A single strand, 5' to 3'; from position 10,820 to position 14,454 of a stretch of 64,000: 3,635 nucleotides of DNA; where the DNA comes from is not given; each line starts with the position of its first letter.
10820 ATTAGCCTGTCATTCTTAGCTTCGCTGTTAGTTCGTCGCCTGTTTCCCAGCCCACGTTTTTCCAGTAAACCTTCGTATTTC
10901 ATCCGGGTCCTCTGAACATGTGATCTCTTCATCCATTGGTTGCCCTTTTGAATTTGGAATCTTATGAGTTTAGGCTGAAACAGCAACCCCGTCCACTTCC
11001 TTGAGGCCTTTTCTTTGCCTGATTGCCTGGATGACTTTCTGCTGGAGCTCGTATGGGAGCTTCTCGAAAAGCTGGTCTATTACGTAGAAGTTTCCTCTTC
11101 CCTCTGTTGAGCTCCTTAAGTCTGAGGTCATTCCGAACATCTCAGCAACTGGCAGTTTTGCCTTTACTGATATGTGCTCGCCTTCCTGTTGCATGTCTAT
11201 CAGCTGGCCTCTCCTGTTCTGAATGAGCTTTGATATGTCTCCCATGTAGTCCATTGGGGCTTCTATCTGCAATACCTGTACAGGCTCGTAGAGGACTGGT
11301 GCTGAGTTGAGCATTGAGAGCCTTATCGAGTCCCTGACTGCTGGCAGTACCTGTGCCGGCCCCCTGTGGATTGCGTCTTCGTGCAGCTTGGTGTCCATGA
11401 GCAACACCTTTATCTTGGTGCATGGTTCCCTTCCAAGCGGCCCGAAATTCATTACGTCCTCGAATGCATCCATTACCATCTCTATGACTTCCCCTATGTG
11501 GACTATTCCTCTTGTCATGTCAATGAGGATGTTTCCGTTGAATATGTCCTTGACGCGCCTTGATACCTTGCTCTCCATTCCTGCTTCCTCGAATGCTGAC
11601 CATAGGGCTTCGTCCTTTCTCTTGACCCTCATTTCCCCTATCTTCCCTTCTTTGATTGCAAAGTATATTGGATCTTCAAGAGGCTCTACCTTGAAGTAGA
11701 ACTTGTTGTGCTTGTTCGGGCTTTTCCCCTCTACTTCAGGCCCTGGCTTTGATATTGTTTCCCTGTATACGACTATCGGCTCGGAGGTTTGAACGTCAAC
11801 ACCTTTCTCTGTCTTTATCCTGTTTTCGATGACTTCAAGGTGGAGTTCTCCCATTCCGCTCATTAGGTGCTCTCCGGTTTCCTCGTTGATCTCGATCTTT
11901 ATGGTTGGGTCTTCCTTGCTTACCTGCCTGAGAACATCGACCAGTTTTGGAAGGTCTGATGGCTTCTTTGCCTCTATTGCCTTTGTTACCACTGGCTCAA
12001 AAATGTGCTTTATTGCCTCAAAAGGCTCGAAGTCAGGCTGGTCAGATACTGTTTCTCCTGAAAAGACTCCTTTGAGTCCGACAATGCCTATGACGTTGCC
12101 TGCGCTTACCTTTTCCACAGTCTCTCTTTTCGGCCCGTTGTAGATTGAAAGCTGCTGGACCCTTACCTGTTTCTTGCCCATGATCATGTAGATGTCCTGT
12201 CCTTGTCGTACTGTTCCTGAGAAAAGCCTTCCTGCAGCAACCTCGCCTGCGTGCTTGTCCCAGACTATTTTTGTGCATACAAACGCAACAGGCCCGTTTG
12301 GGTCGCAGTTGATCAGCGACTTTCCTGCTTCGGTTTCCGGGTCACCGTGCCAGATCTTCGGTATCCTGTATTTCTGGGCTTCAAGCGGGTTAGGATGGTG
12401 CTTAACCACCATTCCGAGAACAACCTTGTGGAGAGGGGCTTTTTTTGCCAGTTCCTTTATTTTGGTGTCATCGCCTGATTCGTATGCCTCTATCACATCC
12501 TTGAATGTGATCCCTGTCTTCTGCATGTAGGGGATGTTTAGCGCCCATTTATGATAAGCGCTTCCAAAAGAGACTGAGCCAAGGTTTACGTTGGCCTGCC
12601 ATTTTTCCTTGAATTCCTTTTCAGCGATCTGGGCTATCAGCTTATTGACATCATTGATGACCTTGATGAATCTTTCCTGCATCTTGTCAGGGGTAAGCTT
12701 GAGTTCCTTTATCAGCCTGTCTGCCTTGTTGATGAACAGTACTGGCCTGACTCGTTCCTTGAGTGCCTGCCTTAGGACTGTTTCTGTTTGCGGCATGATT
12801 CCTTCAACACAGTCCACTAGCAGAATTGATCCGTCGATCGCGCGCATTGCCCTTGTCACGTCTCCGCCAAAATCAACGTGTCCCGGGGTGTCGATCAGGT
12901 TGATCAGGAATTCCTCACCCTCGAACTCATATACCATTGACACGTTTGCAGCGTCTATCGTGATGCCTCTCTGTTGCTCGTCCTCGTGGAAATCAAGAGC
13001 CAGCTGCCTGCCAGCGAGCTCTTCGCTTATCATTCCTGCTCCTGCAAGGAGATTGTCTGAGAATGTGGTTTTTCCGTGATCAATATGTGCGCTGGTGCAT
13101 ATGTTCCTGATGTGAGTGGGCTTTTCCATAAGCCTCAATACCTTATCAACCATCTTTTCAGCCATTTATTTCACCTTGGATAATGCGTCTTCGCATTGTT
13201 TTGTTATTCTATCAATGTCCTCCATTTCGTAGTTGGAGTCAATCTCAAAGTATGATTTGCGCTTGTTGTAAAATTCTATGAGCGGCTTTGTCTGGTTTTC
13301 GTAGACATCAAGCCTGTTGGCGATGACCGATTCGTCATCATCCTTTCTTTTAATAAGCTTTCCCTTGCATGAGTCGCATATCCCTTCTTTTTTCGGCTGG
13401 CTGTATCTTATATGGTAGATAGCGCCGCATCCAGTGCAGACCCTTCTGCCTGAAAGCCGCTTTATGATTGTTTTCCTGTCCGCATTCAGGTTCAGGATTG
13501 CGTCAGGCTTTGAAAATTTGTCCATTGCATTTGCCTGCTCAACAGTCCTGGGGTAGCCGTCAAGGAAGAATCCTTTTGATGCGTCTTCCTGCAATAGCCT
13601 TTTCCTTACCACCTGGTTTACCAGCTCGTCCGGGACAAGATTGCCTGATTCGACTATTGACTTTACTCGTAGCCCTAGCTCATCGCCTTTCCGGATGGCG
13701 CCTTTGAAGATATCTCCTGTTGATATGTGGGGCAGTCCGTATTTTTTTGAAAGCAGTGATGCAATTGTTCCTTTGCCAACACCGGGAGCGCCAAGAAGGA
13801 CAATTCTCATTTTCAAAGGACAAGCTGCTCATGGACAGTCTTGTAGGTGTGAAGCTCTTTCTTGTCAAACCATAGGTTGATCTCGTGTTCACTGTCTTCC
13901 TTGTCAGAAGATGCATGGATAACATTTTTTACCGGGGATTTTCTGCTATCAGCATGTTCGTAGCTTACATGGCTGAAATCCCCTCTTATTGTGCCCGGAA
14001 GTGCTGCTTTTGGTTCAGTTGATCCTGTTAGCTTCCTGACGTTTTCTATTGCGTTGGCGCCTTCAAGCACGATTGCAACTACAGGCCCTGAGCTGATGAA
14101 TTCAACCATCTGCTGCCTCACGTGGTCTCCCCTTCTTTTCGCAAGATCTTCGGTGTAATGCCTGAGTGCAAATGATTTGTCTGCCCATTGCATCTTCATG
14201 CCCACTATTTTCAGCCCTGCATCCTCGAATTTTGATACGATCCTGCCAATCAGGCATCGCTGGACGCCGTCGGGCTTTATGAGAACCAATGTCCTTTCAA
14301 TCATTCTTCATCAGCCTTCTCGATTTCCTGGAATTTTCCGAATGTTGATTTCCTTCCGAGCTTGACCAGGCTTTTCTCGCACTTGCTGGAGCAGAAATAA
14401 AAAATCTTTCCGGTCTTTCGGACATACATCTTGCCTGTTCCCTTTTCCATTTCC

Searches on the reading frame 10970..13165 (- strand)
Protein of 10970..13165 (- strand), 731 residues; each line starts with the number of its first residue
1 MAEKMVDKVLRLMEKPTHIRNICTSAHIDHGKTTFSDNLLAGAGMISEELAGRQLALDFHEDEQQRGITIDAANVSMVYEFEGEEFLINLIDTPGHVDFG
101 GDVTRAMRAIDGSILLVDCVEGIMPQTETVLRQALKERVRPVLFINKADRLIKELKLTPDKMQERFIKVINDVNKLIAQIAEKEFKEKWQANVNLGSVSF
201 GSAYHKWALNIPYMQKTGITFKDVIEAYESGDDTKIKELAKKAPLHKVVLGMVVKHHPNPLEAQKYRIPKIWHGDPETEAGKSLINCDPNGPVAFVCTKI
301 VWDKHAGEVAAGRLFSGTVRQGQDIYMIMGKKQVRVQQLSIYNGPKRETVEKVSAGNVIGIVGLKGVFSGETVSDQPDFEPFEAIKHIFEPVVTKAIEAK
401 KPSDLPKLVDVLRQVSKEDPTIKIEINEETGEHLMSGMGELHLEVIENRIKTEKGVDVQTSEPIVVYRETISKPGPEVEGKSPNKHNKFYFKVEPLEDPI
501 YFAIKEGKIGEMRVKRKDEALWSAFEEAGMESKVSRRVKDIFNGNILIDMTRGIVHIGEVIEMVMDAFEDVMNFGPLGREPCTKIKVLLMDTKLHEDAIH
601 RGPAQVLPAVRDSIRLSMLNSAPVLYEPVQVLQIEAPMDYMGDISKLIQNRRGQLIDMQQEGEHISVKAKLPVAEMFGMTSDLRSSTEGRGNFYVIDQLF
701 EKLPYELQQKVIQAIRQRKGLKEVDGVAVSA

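Call 25: search_protein_families(library=pfam, proteins=[window:10970-13165:-], max_evalue=0.0001)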
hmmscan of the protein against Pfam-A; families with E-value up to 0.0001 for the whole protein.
window:10970-13165:- (731 aa): 7 families
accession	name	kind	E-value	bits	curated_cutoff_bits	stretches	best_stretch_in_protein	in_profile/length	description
PF00009.33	GTP_EFTU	-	2.8e-53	180.8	26.5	1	18-220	2-177/188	Elongation factor Tu GTP binding domain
PF14492.12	EFG_III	-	2.2e-24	85.7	27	1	390-461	3-74/75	Elongation Factor G, domain III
PF00679.30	EFG_C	-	1e-21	77.2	27.9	1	625-710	2-88/89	Elongation factor G C-terminus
PF03764.24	EFG_IV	-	1.4e-18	67.2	24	1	527-621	23-120/121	Elongation factor G, domain IV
PF22042.2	EF-G_D2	-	3.2e-12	46.8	27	1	298-373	7-81/84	Elongation factor G domain 2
PF03144.31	GTP_EFTU_D2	-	4e-12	46.8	30.3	1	307-373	1-72/73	Elongation factor Tu domain 2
PF16658.11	RF3_C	-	8.7e-05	22.8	40.1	0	389-470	7-88/132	Class II release factor RF3, C-terminal domain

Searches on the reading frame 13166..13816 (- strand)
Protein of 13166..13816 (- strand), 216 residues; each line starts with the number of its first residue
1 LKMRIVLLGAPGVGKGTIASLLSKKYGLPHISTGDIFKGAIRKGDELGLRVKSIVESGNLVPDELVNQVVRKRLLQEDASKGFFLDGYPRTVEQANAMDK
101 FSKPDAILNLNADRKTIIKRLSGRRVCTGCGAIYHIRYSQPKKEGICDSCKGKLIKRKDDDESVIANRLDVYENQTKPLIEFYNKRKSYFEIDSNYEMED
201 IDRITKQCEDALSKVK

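Call 66: search_protein_families(library=pfam, proteins=[window:13166-13816:-], max_evalue=0.0001)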
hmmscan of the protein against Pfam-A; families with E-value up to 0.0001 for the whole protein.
window:13166-13816:- (216 aa): 4 families
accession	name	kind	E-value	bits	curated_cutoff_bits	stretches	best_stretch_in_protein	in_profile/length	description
PF00406.28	ADK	-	1.5e-46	158.7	26.8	1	7-187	1-150/151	Adenylate kinase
PF13207.12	AAA_17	-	1.1e-24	87.7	27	1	8-124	1-122/136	AAA domain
PF05191.20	ADK_lid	-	2e-16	60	26.6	1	124-159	1-36/36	Adenylate kinase, active site lid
PF13238.12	AAA_18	-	3.9e-07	31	29.4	1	5-125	1-112/128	AAA domain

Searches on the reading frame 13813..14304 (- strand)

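Call 66: search_protein_families(library=pfam, proteins=[window:13813-14304:-], max_evalue=0.0001)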
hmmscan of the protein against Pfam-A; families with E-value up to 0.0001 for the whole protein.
window:13813-14304:- (163 aa): 1 family
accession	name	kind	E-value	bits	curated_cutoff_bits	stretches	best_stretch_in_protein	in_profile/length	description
PF00334.24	NDK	-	1.1e-42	145.6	27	1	3-150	1-134/135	Nucleoside diphosphate kinase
